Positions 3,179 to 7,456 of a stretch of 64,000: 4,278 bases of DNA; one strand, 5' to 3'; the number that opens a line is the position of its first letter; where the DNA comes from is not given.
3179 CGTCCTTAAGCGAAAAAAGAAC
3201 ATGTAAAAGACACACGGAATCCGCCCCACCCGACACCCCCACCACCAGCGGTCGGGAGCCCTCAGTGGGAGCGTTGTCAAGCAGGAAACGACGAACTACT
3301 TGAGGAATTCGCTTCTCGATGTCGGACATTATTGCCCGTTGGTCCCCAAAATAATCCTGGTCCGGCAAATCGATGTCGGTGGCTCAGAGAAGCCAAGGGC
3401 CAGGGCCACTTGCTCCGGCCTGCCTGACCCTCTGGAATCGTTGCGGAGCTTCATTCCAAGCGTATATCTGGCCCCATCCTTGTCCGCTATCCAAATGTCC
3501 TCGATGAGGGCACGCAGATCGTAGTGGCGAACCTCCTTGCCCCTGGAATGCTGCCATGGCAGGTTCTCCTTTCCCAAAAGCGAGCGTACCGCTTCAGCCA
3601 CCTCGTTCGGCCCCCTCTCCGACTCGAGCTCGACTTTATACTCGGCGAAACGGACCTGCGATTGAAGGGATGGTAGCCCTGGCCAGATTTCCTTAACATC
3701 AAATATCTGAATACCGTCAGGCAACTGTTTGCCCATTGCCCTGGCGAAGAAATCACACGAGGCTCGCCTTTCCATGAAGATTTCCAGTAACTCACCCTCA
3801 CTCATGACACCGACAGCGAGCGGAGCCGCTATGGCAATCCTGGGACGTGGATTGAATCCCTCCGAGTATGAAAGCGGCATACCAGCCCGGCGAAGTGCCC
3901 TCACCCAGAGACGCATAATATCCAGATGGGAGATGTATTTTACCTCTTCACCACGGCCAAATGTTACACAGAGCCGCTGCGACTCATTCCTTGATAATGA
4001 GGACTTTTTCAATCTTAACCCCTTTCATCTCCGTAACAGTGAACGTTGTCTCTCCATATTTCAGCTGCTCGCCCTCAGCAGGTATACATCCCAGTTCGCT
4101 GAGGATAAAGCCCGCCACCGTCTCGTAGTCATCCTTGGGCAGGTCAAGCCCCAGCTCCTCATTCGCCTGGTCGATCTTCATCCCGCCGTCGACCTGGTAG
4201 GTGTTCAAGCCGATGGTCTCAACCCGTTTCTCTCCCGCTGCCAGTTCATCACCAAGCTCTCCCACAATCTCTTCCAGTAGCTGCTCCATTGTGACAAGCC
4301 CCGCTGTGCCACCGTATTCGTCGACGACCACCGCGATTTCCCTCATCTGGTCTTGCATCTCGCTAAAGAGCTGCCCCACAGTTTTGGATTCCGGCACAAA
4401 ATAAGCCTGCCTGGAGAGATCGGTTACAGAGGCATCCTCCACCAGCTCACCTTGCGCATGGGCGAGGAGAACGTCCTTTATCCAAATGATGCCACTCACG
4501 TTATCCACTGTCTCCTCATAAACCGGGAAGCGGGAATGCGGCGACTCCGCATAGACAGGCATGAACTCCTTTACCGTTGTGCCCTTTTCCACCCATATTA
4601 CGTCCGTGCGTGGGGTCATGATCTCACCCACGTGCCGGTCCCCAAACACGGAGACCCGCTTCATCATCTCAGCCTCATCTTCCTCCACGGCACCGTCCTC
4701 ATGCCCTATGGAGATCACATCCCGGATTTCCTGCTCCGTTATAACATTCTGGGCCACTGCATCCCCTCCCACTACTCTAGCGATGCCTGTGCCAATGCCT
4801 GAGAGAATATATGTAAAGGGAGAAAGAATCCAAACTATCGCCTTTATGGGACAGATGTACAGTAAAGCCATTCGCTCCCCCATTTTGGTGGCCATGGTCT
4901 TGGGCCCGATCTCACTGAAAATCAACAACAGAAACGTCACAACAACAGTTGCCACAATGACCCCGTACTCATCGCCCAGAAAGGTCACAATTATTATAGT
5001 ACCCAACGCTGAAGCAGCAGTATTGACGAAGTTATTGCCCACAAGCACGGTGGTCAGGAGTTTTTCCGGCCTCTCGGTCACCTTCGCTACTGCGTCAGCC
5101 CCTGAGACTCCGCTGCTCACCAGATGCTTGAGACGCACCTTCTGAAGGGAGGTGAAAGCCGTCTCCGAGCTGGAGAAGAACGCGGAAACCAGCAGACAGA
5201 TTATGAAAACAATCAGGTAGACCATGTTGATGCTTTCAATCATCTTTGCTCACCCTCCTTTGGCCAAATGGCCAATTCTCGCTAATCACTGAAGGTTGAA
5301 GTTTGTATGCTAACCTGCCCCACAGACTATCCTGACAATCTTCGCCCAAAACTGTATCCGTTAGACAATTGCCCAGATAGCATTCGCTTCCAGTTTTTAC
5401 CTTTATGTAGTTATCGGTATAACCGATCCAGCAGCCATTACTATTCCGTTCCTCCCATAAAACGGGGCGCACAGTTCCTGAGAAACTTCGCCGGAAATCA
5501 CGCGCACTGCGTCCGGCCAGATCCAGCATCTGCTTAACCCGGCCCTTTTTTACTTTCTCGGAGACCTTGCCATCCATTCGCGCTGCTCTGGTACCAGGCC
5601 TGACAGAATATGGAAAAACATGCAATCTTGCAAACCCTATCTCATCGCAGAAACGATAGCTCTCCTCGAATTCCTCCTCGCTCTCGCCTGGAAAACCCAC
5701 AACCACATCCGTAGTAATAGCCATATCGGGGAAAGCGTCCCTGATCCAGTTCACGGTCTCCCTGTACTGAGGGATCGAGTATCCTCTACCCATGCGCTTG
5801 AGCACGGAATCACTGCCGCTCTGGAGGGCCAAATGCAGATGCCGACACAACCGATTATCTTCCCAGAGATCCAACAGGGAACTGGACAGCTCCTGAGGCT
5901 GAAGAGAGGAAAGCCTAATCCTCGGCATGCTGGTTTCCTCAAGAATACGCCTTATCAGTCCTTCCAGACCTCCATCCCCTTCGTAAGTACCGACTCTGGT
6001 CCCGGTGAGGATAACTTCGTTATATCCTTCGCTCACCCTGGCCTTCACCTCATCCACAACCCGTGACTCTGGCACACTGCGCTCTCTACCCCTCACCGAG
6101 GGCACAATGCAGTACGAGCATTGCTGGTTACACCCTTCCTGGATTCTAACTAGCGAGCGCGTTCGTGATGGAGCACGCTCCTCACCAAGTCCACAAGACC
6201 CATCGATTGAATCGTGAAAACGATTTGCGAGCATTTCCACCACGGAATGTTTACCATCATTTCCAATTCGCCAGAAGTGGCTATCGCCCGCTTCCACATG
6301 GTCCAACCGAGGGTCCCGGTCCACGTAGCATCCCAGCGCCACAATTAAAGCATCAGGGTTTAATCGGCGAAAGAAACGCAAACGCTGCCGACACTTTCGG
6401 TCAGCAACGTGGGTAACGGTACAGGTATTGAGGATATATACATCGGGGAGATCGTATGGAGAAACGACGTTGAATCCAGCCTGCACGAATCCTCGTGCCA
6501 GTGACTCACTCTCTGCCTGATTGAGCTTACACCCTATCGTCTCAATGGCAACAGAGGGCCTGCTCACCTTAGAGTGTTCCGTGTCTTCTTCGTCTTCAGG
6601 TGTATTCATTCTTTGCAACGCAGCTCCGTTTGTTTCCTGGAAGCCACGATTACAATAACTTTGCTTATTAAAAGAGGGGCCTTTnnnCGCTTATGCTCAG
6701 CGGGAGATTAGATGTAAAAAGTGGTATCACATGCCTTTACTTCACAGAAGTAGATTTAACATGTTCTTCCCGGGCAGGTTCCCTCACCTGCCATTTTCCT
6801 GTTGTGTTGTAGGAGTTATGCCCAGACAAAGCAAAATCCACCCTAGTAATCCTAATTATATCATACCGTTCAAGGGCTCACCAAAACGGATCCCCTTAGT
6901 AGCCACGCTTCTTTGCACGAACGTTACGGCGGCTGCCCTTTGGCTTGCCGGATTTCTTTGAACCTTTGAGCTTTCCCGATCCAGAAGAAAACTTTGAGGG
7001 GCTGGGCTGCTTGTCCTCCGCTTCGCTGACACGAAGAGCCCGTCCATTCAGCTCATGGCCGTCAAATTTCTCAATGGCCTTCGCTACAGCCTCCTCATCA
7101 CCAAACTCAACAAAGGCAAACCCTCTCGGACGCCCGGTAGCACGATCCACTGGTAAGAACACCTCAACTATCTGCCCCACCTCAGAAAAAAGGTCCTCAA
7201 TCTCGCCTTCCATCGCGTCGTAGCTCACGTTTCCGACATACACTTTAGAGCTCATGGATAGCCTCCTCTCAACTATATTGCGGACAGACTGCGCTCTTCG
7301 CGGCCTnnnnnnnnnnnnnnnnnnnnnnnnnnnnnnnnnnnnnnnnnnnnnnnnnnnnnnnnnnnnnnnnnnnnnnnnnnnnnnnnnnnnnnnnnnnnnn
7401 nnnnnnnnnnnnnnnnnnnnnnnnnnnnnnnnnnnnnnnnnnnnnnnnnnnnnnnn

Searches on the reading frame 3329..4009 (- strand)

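Call 39: search_protein_families(library=pfam, proteins=[window:3329-4009:-], max_evalue=0.00001)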
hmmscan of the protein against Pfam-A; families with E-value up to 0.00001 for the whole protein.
window:3329-4009:- (226 aa): 1 family
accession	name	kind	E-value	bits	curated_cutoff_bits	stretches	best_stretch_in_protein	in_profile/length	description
PF10105.14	DUF2344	-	4.2e-46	157.5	23.8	1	12-197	1-175/176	Uncharacterized protein conserved in bacteria (DUF2344)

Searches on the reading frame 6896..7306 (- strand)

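Call 39: search_protein_families(library=pfam, proteins=[window:6896-7306:-], max_evalue=0.00001)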
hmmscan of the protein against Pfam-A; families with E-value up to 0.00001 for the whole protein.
window:6896-7306:- (136 aa): 1 family
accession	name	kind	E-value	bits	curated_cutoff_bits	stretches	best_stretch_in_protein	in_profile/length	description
PF00076.28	RRM_1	-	3.8e-22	78.4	20.7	1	22-92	1-70/70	RNA recognition motif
